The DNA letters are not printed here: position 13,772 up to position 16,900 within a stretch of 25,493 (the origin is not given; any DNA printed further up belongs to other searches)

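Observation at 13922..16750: DivL-like membrane pseudo-histidine kinase: His->Tyr, dead ATP-binding boxes and an intact terminal receiver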

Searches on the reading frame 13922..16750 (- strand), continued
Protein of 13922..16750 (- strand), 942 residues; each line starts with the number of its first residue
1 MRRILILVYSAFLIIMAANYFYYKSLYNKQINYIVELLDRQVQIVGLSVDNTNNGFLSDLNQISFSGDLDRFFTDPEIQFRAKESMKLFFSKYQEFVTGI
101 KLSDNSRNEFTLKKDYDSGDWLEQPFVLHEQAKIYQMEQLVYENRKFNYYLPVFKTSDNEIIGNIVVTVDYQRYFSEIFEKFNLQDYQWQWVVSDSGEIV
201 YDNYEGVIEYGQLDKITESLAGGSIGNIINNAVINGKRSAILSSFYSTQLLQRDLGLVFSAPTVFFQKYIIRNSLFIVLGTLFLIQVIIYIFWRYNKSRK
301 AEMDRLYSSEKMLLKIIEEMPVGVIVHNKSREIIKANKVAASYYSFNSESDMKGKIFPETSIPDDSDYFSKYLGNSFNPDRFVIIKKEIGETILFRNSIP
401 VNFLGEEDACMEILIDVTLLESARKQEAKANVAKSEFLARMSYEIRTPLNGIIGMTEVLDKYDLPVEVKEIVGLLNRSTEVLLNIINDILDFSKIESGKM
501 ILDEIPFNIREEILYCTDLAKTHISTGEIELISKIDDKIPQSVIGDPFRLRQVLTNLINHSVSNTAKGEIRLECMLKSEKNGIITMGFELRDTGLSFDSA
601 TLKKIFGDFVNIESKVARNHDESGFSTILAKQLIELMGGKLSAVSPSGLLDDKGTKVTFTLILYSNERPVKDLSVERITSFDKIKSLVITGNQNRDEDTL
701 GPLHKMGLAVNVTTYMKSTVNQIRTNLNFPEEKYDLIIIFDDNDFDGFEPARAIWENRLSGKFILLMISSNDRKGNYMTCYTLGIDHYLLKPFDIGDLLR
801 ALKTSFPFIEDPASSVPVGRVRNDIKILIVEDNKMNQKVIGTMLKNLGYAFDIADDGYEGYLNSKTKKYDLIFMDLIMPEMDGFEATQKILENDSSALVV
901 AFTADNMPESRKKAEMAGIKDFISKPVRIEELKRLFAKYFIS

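Call 37: predict_structure(alignment_id=A1)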
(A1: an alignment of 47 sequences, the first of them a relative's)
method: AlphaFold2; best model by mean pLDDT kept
length: 942 residues; sequences in the alignment: 47
mean_pLDDT: 71.2   pTM: 0.35
mean pLDDT of the five models: 71.2, 70.3, 68.9, 64.1, 62.9
residues with pLDDT >= 90: 27; 70-90: 546; 50-70: 270; < 50: 99
segments of 3 or more residues with pLDDT < 50: 364-377, 420-424, 426-436, 438-440, 442-444, 491-503, 609-625, 809-822, 905-907
pLDDT, mean of each block of 10 residues (from residue 1): 69 77 79 85 86 80 67 79 84 80 79 74 59 70 73 73 82 83 73 83 85 79 78 84 87 85 71 68 71 63 50 60 72 76 73 68 46 44 58 63 60 62 45 47 51 59 57 59 52 40 63 84 75 86 74 82 84 87 82 82 60 30 49 69 80 82 68 61 81 61 71 84 82 84 81 84 84 59 75 68 63 33 76 81 81 87 86 82 84 85 56 70 73 77 51
secondary structure, 60 per line:
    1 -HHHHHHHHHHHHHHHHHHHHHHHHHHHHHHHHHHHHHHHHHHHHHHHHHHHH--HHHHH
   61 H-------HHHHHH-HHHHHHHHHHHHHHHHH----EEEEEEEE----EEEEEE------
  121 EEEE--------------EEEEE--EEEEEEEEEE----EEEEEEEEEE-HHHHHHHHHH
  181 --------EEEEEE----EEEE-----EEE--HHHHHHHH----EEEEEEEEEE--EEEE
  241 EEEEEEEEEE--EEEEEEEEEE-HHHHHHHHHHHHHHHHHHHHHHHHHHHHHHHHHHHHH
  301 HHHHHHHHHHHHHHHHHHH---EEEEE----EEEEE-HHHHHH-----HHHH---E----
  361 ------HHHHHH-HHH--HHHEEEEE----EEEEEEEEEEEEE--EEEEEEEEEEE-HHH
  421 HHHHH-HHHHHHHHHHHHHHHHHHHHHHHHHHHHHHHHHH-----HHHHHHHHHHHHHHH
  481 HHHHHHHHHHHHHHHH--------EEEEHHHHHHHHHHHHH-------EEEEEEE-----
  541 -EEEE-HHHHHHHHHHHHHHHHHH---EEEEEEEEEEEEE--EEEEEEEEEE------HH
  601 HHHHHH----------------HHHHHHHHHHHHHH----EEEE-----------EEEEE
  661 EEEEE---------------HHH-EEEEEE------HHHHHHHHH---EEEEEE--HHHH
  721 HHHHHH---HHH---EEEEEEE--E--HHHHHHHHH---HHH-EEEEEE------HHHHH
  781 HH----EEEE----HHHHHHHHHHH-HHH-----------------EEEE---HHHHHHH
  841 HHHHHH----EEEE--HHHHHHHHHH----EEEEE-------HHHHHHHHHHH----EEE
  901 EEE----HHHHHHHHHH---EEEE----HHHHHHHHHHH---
elements in order (helices of 4 or more, strands of 3 or more residues): H2-53 H56-61 H69-74 H76-92 E97-104 E109-114 E121-124 E139-143 E146-155 E160-169 H171-180 E189-194 E199-202 E208-210 H213-220 E225-234 E237-250 E253-262 H264-319 E323-327 E332-336 H338-343 H349-352 H367-372 E382-386 E391-403 E406-416 H418-425 H427-460 H466-496 E505-508 H509-521 E529-535 E542-545 H547-564 E568-580 E583-592 H599-606 H623-636 E641-644 E656-665 E685-690 H697-705 E709-714 H717-726 E736-742 H748-756 E764-769 H776-782 E787-790 H795-805 E827-830 H834-846 E851-854 H857-866 E871-875 H883-893 E898-903 H908-917 E921-924 H929-939

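Call 40: find_encoding_contigs(protein=P0128, flank=6000, max_places=4)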
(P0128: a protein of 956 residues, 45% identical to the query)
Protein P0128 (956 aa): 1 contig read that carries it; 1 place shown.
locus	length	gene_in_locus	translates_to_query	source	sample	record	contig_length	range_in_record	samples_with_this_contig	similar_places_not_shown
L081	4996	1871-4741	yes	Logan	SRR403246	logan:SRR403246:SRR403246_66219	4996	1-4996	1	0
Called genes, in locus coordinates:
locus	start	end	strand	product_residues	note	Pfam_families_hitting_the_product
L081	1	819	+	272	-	?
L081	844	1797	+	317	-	PF16745:RsgA_N, PF03193:RsgA_GTPase, PF01926:MMR_HSR1 (weak)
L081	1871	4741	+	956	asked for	PF00512:HisKA, PF02518:HATPase_c, PF00072:Response_reg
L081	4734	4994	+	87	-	?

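Call 41: fold_search(model_id=the predicted structure, library=pdb)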
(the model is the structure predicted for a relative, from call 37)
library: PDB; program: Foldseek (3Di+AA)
matches with E <= 10: 1641; with E <= 0.001: 673
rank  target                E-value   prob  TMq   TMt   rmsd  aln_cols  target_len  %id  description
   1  6qrj                  6.2e-25  1.00  0.20  0.34  20.5       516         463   22  Crystal structure of ShkA full-length in complex with AMPPNP (released 2020-01-08)
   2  9a5d_A                9.3e-22  1.00  0.17  0.24  31.1       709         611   16  Integrative model of WALK-YYCH by crosslinking MS and deep learning (released 2024-09-18)
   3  6dk7_B                3.9e-17  1.00  0.18  0.66   6.7       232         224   34  RetS histidine kinase region with cobalt (released 2019-03-20)
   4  7z8n_A                1.1e-16  1.00  0.18  0.51   8.1       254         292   34  GacS histidine kinase from Pseudomonas aeruginosa (released 2022-07-13)
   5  6dk7_F                2.7e-16  1.00  0.18  0.66   6.7       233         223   34  RetS histidine kinase region with cobalt (released 2019-03-20)
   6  8a7h_A                5.2e-16  1.00  0.15  0.36  28.5       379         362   18  Crystal structure of a chimeric LOV-Histidine kinase SB2F1-I66R mutant (light state; asymmetrical variant, trigonal fo (released 2024-01-10)
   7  4gcz_A                1.2e-15  1.00  0.13  0.31  27.9       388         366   17  Structure of a blue-light photoreceptor (released 2013-06-19)
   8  6dk7_G                1.2e-15  1.00  0.18  0.63   6.3       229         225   34  RetS histidine kinase region with cobalt (released 2019-03-20)
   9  8a52_A                1.3e-15  1.00  0.15  0.36  28.2       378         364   16  Crystal structure of a chimeric LOV-Histidine kinase SB2F1 (asymmetrical variant, trigonal form with long c-axis) (released 2023-12-27)
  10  6dk7_H                1.8e-15  1.00  0.18  0.65   6.7       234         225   33  RetS histidine kinase region with cobalt (released 2019-03-20)
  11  6dk7_E                2.1e-15  1.00  0.18  0.62   6.3       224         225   34  RetS histidine kinase region with cobalt (released 2019-03-20)
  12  8a6x_B                3.3e-15  1.00  0.14  0.31  29.1       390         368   16  Crystal structure of a chimeric LOV-Histidine kinase SB2F1 (asymmetrical variant, trigonal form with long c axis) (released 2024-01-10)
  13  6dk8_F                4.8e-15  1.00  0.18  0.64   6.7       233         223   33  RetS kinase region without cobalt (released 2019-03-20)
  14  8a7f_B                5.1e-15  1.00  0.14  0.32  28.9       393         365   17  Crystal structure of a chimeric LOV-Histidine kinase SB2F1-I66R mutant (asymmetrical variant, trigonal form with long  (released 2024-01-10)
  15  8a7f_A                7.9e-15  1.00  0.15  0.35  28.7       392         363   16  Crystal structure of a chimeric LOV-Histidine kinase SB2F1-I66R mutant (asymmetrical variant, trigonal form with long  (released 2024-01-10)
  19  6dk7_A                1.1e-14  1.00  0.18  0.61   6.3       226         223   33  RetS histidine kinase region with cobalt (released 2019-03-20)
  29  6dk7_C                4.0e-14  1.00  0.18  0.62   6.2       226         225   34  RetS histidine kinase region with cobalt (released 2019-03-20)
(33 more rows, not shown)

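Call 42: find_encoding_contigs(protein=P0134, flank=6000, max_places=4)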
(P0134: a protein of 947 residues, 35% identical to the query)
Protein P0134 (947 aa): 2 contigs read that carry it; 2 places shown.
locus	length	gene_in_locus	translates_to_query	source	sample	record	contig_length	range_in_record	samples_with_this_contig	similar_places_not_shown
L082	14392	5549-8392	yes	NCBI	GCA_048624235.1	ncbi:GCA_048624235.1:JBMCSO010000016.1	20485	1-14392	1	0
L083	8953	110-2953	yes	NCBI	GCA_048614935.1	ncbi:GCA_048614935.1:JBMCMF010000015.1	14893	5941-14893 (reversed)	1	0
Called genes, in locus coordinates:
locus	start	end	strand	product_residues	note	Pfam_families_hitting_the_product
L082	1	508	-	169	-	PF00988:CPSase_sm_chain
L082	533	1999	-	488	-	PF14289:DUF4369, PF17127:DUF5106, PF00578:AhpC-TSA (weak), PF13905:Thioredoxin_8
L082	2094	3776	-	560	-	PF02690:Na_Pi_cotrans, PF01895:PhoU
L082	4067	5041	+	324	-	PF00348:polyprenyl_synt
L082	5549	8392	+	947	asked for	PF00989:PAS (faint), PF00512:HisKA, PF02518:HATPase_c, PF00072:Response_reg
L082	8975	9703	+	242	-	-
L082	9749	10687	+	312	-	PF16745:RsgA_N, PF03193:RsgA_GTPase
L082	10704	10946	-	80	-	PF01809:YidD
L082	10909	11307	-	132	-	PF00825:Ribonuclease_P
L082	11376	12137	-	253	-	PF02602:HEM4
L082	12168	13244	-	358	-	PF14093:DUF4271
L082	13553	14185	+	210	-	-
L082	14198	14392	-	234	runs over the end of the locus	PF03575:Peptidase_S51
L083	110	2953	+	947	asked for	PF00989:PAS (faint), PF00512:HisKA, PF02518:HATPase_c, PF00072:Response_reg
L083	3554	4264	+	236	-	-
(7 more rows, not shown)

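Call 43: find_encoding_contigs(protein=P0133, flank=6000, max_places=4)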
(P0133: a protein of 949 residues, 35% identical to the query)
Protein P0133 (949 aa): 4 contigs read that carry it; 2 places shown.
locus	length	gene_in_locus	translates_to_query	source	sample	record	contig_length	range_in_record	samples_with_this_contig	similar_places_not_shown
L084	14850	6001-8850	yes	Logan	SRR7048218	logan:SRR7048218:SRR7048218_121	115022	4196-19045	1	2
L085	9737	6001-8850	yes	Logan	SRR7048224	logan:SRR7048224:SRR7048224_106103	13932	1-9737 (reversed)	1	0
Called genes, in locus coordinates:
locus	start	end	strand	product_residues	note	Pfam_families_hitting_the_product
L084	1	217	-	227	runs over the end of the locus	PF00588:SpoU_methylase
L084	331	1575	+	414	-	PF00226:DnaJ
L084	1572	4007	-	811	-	PF02837:Glyco_hydro_2_N, PF00703:Glyco_hydro_2, PF02836:Glyco_hydro_2_C, PF16355:DUF4982, PF18565:Glyco_hydro2_C5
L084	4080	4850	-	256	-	PF03372:Exo_endo_phos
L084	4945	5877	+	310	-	PF16745:RsgA_N, PF01926:MMR_HSR1 (faint), PF03193:RsgA_GTPase, PF00009:GTP_EFTU (faint)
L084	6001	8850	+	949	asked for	PF02743:dCache_1 (weak), PF00512:HisKA, PF02518:HATPase_c, PF00072:Response_reg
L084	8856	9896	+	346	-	PF00581:Rhodanese, PF26341:AAA_SelU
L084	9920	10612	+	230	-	-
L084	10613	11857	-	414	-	PF01136:Peptidase_U32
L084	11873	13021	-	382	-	PF02518:HATPase_c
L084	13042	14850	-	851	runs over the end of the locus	-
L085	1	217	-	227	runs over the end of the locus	PF00588:SpoU_methylase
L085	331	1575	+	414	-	PF00226:DnaJ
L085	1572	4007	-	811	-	PF02837:Glyco_hydro_2_N, PF00703:Glyco_hydro_2, PF02836:Glyco_hydro_2_C, PF16355:DUF4982, PF18565:Glyco_hydro2_C5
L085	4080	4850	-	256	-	PF03372:Exo_endo_phos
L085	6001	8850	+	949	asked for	PF02743:dCache_1 (weak), PF00512:HisKA, PF02518:HATPase_c, PF00072:Response_reg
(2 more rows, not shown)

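Call 44: find_encoding_contigs(protein=P0132, flank=6000, max_places=4)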
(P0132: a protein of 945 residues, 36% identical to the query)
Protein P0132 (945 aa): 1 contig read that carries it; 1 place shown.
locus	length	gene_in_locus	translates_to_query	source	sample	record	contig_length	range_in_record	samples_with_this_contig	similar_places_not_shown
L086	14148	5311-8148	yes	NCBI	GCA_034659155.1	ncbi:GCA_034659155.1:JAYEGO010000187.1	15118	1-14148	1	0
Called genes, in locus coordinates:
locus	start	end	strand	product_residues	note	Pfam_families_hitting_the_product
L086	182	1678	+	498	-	PF03606:DcuC, PF03553:Na_H_antiporter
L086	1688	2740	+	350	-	PF01208:URO-D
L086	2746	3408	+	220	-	PF02607:B12-binding_2, PF02310:B12-binding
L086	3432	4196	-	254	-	PF03372:Exo_endo_phos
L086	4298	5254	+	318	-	PF16745:RsgA_N, PF03193:RsgA_GTPase, PF01926:MMR_HSR1 (weak)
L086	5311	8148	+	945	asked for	PF00512:HisKA, PF02518:HATPase_c, PF00072:Response_reg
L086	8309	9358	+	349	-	PF00581:Rhodanese, PF26341:AAA_SelU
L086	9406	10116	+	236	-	-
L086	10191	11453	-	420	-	PF01136:Peptidase_U32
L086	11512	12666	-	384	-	PF02518:HATPase_c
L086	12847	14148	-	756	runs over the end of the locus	?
